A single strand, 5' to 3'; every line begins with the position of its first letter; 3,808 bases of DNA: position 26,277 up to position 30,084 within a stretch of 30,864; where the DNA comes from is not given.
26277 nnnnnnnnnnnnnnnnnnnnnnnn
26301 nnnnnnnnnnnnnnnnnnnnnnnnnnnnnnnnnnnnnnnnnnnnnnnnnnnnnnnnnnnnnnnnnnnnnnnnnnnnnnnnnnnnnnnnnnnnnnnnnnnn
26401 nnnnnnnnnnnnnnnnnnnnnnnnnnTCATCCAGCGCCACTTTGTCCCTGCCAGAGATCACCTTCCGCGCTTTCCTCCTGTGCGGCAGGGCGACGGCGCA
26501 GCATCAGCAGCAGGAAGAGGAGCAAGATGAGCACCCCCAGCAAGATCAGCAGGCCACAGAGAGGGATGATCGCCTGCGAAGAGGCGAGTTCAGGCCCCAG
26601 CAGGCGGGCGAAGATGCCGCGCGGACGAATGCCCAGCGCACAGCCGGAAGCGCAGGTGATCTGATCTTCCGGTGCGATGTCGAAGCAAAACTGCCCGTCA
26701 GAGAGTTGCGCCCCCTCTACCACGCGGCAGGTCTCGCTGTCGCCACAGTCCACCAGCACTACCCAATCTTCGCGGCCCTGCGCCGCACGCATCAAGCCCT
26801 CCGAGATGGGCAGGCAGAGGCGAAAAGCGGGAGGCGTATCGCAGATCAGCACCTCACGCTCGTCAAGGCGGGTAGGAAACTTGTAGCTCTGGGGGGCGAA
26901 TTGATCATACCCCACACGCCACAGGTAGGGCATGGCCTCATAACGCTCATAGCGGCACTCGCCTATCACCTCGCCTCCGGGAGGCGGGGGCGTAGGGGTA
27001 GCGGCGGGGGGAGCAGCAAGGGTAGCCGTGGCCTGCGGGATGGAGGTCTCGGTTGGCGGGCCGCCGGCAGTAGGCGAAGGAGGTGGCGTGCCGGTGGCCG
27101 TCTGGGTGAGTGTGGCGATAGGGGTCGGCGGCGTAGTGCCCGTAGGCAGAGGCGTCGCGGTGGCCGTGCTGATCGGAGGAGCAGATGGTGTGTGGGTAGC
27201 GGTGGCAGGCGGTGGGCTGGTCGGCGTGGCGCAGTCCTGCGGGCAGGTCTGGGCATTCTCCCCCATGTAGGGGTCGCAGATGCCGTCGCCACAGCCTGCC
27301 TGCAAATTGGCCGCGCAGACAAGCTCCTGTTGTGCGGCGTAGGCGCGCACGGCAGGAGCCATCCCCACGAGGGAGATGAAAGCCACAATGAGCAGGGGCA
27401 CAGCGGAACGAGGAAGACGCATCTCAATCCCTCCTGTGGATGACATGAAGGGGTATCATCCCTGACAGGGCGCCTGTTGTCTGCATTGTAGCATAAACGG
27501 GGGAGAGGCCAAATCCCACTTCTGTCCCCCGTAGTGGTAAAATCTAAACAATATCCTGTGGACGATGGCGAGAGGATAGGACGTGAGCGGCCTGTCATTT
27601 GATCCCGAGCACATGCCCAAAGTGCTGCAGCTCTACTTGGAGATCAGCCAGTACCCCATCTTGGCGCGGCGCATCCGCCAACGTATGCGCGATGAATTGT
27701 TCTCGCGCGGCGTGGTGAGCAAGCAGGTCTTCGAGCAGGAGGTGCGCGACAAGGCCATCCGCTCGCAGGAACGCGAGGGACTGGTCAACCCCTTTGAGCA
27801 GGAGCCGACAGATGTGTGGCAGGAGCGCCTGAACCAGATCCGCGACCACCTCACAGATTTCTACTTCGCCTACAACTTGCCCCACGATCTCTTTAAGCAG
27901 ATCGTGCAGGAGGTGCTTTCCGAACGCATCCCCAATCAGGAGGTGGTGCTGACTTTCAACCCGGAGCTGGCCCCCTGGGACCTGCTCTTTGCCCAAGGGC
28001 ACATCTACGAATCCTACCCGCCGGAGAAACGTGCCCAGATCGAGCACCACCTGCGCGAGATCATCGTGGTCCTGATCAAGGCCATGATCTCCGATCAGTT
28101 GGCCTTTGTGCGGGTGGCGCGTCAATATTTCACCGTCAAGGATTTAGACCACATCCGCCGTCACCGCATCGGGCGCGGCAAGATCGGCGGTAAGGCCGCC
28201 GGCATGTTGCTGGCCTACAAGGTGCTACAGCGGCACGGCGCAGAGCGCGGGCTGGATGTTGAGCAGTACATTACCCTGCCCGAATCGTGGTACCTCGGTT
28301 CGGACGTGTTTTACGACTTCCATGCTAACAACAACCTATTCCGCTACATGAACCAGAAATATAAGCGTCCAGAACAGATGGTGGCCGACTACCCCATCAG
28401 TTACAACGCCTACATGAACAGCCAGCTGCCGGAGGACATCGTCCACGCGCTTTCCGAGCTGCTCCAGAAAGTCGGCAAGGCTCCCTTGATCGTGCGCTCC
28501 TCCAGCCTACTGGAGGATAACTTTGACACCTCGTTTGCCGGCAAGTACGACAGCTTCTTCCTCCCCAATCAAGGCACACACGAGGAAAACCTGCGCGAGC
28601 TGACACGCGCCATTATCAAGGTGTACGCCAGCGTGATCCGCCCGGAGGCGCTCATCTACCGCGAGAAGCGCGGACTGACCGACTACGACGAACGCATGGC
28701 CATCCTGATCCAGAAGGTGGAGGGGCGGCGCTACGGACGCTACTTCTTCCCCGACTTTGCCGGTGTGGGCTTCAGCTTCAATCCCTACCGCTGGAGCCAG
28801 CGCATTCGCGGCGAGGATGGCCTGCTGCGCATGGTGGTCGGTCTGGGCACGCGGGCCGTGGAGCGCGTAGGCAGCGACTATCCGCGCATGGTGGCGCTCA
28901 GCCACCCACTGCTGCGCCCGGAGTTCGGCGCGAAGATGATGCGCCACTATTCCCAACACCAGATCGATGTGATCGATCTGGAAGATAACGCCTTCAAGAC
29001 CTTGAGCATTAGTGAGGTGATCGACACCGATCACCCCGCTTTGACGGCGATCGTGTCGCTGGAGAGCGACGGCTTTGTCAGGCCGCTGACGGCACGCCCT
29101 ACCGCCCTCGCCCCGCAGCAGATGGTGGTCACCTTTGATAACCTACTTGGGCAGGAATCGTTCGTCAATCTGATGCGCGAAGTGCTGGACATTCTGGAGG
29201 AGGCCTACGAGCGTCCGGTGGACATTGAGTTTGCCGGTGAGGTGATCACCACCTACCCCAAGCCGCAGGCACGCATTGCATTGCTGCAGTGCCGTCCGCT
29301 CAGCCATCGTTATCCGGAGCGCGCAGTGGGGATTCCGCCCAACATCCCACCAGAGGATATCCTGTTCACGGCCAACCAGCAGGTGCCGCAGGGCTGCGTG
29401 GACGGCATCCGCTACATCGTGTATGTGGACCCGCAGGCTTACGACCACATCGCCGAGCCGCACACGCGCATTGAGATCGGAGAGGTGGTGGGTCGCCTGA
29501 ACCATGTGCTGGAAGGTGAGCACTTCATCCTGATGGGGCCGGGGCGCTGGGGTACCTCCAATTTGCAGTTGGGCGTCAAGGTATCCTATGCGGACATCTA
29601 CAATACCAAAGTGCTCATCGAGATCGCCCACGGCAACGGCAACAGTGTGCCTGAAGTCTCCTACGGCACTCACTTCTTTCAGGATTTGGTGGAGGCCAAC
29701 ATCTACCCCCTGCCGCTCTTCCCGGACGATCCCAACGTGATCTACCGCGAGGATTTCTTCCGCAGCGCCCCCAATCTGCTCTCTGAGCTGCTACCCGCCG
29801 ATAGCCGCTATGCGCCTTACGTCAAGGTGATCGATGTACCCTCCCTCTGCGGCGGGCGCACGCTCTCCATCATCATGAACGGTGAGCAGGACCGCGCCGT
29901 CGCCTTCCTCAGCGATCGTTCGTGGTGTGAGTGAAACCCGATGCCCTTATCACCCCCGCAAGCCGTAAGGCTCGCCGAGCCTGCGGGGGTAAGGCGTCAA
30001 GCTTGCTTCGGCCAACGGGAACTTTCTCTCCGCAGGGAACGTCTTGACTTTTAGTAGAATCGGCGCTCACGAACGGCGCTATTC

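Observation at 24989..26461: HEAT-repeat-LCP fusion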

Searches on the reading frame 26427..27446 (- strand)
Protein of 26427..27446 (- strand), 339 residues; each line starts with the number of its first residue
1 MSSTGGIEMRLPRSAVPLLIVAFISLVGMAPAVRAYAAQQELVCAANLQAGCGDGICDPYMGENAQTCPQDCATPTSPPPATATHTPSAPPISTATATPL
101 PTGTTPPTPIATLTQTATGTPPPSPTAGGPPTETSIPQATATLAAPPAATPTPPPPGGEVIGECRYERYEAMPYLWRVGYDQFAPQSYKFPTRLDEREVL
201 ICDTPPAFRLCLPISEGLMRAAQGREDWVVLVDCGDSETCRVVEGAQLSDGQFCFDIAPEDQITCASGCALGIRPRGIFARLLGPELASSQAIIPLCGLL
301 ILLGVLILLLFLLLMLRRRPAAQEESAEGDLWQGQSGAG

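Call 3: search_protein_families(library=pfam, proteins=[window:26427-27446:-], max_evalue=0.01)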
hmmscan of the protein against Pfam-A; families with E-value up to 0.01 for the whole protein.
window:26427-27446:- (339 aa): 1 family
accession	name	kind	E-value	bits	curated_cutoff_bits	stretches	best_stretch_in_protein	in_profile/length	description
PF22540.1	RET_CRD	-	0.00039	21.1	26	1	43-76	40-72/103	RET, Cysteine Rich Domain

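Call 34: find_related_loci(query=A3, collection=metagenome_contigs, flank=5000)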
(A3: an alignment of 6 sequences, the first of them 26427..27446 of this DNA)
Query A3 (339 aa) in metagenome_contigs; peptide patterns used: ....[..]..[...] (x = any residue, [..] = any of these).
498 stretches matched a pattern; 43 encode a relative of the query (tblastn E <= 1e-3); 43 distinct loci.
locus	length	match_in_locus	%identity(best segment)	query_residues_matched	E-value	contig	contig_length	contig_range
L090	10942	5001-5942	71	9-335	9e-109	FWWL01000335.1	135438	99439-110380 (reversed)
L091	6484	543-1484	71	9-335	2e-108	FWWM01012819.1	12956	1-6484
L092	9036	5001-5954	70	9-339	5e-108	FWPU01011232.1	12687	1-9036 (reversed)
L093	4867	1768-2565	33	52-330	3e-29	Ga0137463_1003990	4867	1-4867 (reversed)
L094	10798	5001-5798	33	46-319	6e-28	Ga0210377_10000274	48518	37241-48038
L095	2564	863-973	51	52-88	1e-7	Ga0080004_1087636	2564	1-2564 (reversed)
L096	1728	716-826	51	52-88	2e-7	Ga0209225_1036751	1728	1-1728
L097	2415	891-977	61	49-81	7e-7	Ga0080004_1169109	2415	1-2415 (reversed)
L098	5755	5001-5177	36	52-117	1e-6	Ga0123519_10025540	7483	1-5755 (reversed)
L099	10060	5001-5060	76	52-72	1e-6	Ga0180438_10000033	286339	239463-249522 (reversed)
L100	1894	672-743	75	52-75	1e-6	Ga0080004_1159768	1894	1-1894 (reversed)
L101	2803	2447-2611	59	44-72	2e-6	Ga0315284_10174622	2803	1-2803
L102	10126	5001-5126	43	52-95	2e-6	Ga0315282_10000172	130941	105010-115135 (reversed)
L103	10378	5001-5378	33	35-152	4e-5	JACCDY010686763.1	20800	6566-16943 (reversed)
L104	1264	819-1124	37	13-75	2e-6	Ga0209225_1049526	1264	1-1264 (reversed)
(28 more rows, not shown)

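Call 53: find_homologous_proteins(query=window:26427-27446:-, max_evalue=0.001)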
Query window:26427-27446:- (339 aa): 4 proteins with E <= 0.001 among 8000 candidates.
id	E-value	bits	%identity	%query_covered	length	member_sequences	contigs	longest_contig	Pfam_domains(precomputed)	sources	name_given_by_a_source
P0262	7.0e-217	737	100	98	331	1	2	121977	-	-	-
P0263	2.9e-182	623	85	98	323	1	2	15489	-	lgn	-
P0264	3.8e-150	518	74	98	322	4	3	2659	-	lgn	-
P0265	3.9e-150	518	70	98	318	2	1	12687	-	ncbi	-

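Call 55: find_homologous_proteins(query=A4, max_evalue=0.001)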
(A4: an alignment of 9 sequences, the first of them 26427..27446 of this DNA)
Query A4 (9 sequences) (339 aa, profile of the alignment): 8 proteins with E <= 0.001 among 8000 candidates.
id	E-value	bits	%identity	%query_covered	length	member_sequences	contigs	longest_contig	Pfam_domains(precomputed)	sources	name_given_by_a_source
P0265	4.2e-117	409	70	98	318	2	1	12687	-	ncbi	-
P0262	1.6e-113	397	100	98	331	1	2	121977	-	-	-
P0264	2.9e-112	393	74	98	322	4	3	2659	-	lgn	-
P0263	5.4e-110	385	85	98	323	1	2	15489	-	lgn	-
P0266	2.1e-87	311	29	92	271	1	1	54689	-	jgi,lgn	jgi:hypothetical protein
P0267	3.9e-84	301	38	80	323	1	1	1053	-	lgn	-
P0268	1.1e-80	289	35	91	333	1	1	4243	-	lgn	-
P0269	8.3e-37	145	44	13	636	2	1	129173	PF04773.19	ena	-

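Call 61: predict_structure(alignment_id=A5)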
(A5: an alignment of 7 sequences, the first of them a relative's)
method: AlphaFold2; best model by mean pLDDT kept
length: 331 residues; sequences in the alignment: 7
mean_pLDDT: 59.7   pTM: 0.38
mean pLDDT of the five models: 59.7, 54.9, 54.4, 52.4, 50.3
residues with pLDDT >= 90: 0; 70-90: 134; 50-70: 53; < 50: 144
segments of 3 or more residues with pLDDT < 50: 1-3, 21-41, 69-152, 270-283, 311-322, 324-331
pLDDT, mean of each block of 10 residues (from residue 1): 56 67 46 41 71 77 70 42 39 36 34 36 34 34 34 65 70 65 58 80 81 80 78 84 86 79 72 45 57 83 79 47 46 37
secondary structure, 60 per line:
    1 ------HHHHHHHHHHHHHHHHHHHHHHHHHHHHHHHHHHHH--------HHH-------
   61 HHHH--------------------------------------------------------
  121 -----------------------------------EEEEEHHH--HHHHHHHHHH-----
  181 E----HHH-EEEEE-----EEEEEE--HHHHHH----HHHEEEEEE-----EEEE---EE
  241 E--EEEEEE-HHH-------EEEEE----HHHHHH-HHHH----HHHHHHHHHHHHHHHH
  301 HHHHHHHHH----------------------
elements in order: H7-42 H61-64 E156-160 H166-175 E190-194 E200-205 H208-213 E221-226 E232-235 E239-241 E244-249 E261-265 H270-275 H277-280 H285-309

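Call 63: search_protein_families(library=pfam, proteins=[L099:4080-5063:+, L099:6205-7854:+], max_evalue=0.001)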
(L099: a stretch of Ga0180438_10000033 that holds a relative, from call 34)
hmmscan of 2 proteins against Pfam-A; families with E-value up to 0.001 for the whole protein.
L099:4080-5063:+ (327 aa): 1 family
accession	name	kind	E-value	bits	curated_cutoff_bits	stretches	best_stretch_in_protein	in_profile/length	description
PF04773.18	FecR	-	8.2e-06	26.6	24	1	126-209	2-81/97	FecR protein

L099:6205-7854:+ (549 aa): 7 families
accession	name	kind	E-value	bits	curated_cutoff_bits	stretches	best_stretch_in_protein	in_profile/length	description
PF02706.20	Wzz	-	7.9e-12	45.8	25.5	1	10-96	2-88/91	Chain length determinant protein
PF10609.15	ParA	-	1.2e-08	35.1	27.1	1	338-505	6-173/246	NUBPL iron-transfer P-loop NTPase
PF01656.29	CbiA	-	2.7e-08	34.3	25.4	1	346-510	9-86/125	CobQ/CobB/MinD/ParA nucleotide binding domain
PF13614.12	AAA_31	-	4.7e-06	27.1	27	1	348-476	14-148/177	AAA domain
PF13807.11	GNVR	-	1e-05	25.8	27.7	1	211-268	22-79/82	G-rich domain on putative tyrosine kinase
PF13500.12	AAA_26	-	7.3e-05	23.2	27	0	470-509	130-169/198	AAA domain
PF16326.10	ABC_tran_CTD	-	0.00012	22.7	32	1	164-218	12-66/69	ABC transporter C-terminal domain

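Call 64: fold_search(model_id=the predicted structure, library=pdb)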
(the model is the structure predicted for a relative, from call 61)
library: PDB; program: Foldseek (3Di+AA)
matches with E <= 10: 590; with E <= 0.001: 0
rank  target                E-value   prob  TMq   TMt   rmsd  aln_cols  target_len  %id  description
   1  4d0v_D                2.6e-01  0.33  0.14  0.32   5.4        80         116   11  Crystal structure of the fiber head domain of the Atadenovirus snake adenovirus 1, native, I213 crystal form (released 2014-12-17)
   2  9q1n_A                3.1e-01  0.02  0.06  0.09  15.4       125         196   14  Crystal structure of human TEAD2-Yap binding domain covalently bound to an allosteric regulator (released 2025-09-03)
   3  3kl3_C                3.3e-01  0.35  0.15  0.13   4.7        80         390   11  Crystal structure of Ligand bound XynC (released 2010-12-08)
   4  4d0v_A                3.3e-01  0.30  0.14  0.33   5.4        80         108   11  Crystal structure of the fiber head domain of the Atadenovirus snake adenovirus 1, native, I213 crystal form (released 2014-12-17)
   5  4umi                  3.5e-01  0.28  0.15  0.33   5.2        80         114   11  Crystal structure of the fiber head domain of the Atadenovirus snake adenovirus 1, native, F23 crystal form (released 2014-12-17)
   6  3zmn_A                4.0e-01  0.30  0.15  0.21   7.1        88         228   12  VP17, a capsid protein of bacteriophage P23-77 (released 2013-05-15)
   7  4d0u_D                4.2e-01  0.25  0.14  0.34   5.4        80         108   11  Crystal structure of the fiber head domain of the Atadenovirus snake adenovirus 1, selenomethionine-derivative (released 2014-12-17)
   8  4d1g_B                4.5e-01  0.28  0.15  0.34   4.7        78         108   10  Crystal structure of the fiber head domain of the Atadenovirus snake adenovirus 1, native, second P212121 crystal form (released 2014-12-17)
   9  3zn6_A                4.5e-01  0.25  0.15  0.21   7.4        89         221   11  VP16-VP17 complex, a complex of the two major capsid proteins of bacteriophage P23-77 (released 2013-05-15)
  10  4fmv                  4.5e-01  0.25  0.15  0.13   4.9        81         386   14  Crystal Structure Analysis of a GH30 Endoxylanase from Clostridium papyrosolvens C71 (released 2013-06-19)
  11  8pom_A                4.5e-01  0.02  0.06  0.09  14.6       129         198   12  TEAD2 in complex with an inhibitor (released 2023-11-22)
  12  4d1g_A                5.1e-01  0.23  0.14  0.34   5.4        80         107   11  Crystal structure of the fiber head domain of the Atadenovirus snake adenovirus 1, native, second P212121 crystal form (released 2014-12-17)
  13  6vip_B                5.1e-01  0.07  0.11  0.21  13.4        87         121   17  TUDOR DOMAIN OF TUMOR SUPPRESSOR P53BP1 WITH MFP-6008 (released 2020-02-12)
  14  6qum_F                5.4e-01  0.41  0.16  0.12   4.2        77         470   10  Thermus thermophilus V/A-type ATPase/synthase, rotational state 1 (released 2019-08-28)
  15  8jra_MODEL_1_A        5.4e-01  0.05  0.11  0.13  13.5       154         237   10  N-terminal domain of Hsp90a mutant (released 2024-12-25)
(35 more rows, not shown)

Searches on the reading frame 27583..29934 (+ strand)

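Call 3: search_protein_families(library=pfam, proteins=[window:27583-29934:+], max_evalue=0.01)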
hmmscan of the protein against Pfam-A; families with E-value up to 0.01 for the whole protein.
window:27583-29934:+ (783 aa): 1 family
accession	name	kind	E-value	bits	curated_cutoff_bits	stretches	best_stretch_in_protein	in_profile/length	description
PF01326.24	PPDK_N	-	1.2e-50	173.2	27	1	200-576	3-312/328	Pyruvate phosphate dikinase, AMP/ATP-binding domain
